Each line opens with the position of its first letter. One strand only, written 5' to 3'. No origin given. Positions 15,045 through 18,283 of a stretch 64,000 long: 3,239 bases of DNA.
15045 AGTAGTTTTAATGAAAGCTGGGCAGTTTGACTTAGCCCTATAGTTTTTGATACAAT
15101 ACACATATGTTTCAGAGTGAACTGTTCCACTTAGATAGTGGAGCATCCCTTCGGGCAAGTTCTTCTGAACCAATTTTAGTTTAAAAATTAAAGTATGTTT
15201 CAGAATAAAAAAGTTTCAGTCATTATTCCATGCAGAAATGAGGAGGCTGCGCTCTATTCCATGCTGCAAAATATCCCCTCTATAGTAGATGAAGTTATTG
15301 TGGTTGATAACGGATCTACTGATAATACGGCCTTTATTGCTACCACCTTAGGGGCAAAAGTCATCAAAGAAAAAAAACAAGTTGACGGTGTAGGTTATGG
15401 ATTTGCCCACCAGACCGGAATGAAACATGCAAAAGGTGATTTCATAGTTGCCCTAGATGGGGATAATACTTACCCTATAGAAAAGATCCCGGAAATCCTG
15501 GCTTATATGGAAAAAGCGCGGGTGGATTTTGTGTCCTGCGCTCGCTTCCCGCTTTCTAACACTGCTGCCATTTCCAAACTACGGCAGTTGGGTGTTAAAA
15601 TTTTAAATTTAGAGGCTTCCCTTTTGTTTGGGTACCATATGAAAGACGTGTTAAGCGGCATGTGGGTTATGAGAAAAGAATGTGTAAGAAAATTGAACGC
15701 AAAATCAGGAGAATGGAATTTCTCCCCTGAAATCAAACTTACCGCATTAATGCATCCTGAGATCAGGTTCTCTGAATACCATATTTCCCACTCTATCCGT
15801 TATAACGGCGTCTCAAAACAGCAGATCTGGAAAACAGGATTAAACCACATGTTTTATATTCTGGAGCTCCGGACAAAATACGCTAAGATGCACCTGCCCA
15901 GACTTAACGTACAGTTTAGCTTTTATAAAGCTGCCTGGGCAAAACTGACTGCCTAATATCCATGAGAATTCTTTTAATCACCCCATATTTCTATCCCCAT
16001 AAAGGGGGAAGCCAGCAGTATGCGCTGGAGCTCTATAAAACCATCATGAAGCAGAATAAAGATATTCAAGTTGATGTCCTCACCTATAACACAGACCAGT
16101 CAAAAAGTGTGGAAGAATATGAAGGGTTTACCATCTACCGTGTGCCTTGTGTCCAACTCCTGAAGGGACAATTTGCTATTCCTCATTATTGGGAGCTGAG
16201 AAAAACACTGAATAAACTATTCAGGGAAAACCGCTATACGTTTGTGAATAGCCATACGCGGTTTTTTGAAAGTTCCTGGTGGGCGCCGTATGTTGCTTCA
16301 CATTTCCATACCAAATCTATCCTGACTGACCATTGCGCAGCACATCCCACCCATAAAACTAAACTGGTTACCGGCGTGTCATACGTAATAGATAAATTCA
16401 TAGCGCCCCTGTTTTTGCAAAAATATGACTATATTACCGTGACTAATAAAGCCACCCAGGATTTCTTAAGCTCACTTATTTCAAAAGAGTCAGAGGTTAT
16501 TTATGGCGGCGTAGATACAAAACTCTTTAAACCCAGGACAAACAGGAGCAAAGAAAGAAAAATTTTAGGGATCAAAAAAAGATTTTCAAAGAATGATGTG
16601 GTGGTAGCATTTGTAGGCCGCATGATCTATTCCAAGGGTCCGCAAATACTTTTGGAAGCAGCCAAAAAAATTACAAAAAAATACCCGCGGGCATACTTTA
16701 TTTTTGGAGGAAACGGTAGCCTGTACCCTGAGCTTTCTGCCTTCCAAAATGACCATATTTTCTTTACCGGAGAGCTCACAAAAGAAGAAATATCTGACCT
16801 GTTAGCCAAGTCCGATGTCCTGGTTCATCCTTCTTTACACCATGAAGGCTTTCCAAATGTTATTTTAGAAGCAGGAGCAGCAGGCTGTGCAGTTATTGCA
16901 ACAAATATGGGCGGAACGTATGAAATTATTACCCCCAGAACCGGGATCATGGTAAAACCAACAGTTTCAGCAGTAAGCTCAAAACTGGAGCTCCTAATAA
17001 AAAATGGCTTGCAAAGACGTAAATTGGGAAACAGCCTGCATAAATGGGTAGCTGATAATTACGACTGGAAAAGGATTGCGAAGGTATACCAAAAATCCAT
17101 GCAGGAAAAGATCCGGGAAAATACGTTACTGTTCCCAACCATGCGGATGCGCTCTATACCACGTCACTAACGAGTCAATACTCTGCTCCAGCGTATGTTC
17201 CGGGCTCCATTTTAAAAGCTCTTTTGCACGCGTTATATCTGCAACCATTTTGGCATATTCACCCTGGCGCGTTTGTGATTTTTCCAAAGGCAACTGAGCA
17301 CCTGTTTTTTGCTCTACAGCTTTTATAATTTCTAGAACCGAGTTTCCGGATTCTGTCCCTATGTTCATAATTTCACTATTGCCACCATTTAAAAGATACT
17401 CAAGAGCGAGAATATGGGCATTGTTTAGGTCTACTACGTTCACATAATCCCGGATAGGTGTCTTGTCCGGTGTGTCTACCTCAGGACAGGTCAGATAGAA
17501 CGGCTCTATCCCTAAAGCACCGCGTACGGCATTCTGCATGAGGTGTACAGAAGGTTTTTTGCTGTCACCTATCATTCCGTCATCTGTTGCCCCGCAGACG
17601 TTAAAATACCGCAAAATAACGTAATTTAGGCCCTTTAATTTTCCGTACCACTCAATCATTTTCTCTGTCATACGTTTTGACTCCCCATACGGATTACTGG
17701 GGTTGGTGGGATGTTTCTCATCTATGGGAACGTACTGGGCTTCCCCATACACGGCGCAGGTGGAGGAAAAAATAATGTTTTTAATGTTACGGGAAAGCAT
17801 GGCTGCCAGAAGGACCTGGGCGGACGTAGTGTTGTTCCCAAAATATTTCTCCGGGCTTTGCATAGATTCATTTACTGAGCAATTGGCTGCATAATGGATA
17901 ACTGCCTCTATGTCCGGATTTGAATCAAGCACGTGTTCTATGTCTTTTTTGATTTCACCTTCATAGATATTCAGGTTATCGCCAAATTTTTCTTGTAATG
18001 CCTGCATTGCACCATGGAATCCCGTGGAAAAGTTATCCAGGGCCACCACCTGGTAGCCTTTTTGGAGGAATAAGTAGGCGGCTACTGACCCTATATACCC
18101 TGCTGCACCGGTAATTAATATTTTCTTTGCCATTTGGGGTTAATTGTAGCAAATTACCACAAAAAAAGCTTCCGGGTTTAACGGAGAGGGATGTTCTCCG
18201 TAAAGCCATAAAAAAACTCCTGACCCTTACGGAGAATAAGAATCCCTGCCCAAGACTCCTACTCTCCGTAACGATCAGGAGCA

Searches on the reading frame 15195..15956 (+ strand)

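Call 64: search_protein_families(library=pfam, proteins=[window:15195-15956:+], max_evalue=0.001)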
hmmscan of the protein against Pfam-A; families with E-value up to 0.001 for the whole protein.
window:15195-15956:+ (253 aa): 4 families
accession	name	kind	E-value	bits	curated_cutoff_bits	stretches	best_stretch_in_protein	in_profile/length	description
PF00535.33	Glycos_transf_2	-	4.5e-24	85.7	23.3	1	8-166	1-166/168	Glycosyl transferase family 2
PF13641.12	Glyco_tranf_2_3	-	7.1e-09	36.5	27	1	7-177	3-183/230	Glycosyltransferase like family 2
PF10111.15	Glyco_tranf_2_2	-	5.4e-06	26.5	27.3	1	8-103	1-104/276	Glycosyltransferase like family 2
PF13704.12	Glyco_tranf_2_4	-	0.00024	22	27.5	1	14-92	1-83/98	Glycosyl transferase family 2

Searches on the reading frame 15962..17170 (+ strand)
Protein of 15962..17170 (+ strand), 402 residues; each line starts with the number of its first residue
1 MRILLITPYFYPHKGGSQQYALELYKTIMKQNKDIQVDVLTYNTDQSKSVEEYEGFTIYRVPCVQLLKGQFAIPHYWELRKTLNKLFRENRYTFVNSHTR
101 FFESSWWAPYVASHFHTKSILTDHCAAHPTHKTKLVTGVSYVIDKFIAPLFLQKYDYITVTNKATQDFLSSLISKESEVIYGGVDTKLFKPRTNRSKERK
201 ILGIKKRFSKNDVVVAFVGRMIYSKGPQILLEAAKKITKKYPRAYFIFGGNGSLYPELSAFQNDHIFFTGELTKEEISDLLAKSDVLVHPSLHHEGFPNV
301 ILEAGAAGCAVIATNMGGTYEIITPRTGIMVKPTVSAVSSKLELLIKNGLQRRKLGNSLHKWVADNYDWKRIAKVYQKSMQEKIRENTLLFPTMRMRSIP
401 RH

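Call 64: search_protein_families(library=pfam, proteins=[window:15962-17170:+], max_evalue=0.001)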
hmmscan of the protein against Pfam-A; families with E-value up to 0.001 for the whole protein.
window:15962-17170:+ (402 aa): 6 families
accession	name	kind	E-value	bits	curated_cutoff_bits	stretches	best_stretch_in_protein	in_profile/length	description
PF00534.26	Glycos_transf_1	-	3.5e-30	105.2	26.4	1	205-358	8-168/172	Glycosyl transferases group 1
PF13692.12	Glyco_trans_1_4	-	9.6e-28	97.7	27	1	214-348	3-142/142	Glycosyl transferases group 1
PF13439.12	Glyco_transf_4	-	2.3e-13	50.9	28.5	1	15-187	2-169/170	Glycosyltransferase Family 4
PF13579.12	Glyco_trans_4_4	-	5.4e-07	30.5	29.7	1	15-171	1-144/158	Glycosyl transferase 4-like domain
PF13524.12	Glyco_trans_1_2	-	5.6e-06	26.8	25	1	231-374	6-140/144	Glycosyl transferase-like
PF20706.3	GT4-conflict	-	0.00018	21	26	1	274-335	272-333/385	Family 4 Glycosyltransferase in conflict systems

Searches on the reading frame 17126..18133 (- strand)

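Call 64: search_protein_families(library=pfam, proteins=[window:17126-18133:-], max_evalue=0.001)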
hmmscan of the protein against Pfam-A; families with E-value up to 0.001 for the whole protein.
window:17126-18133:- (335 aa): 8 families
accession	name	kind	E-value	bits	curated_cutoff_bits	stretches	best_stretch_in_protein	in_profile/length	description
PF01370.27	Epimerase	-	9.2e-50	169.7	20.9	1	5-259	1-240/240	NAD dependent epimerase/dehydratase family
PF16363.11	GDP_Man_Dehyd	-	5.6e-45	154.7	27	1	6-320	1-330/332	GDP-mannose 4,6 dehydratase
PF04321.23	RmlD_sub_bind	-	2.4e-13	50.3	27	1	4-183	2-155/287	RmlD substrate binding domain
PF01073.25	3Beta_HSD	-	8.4e-12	45.1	22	1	6-250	1-235/280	3-beta hydroxysteroid dehydrogenase/isomerase family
PF02719.21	Polysacc_synt_2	-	7.3e-11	42.2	20.2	1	5-182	1-174/293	Polysaccharide biosynthesis protein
PF07993.18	NAD_binding_4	-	2.1e-10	40.6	20.1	1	74-193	88-222/258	Male sterility protein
PF13460.12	NAD_binding_10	-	9e-06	26.1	27.2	1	9-176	1-143/184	NAD(P)H-binding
PF00106.31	adh_short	-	0.00024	21.1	26.6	1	3-63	1-60/195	short chain dehydrogenase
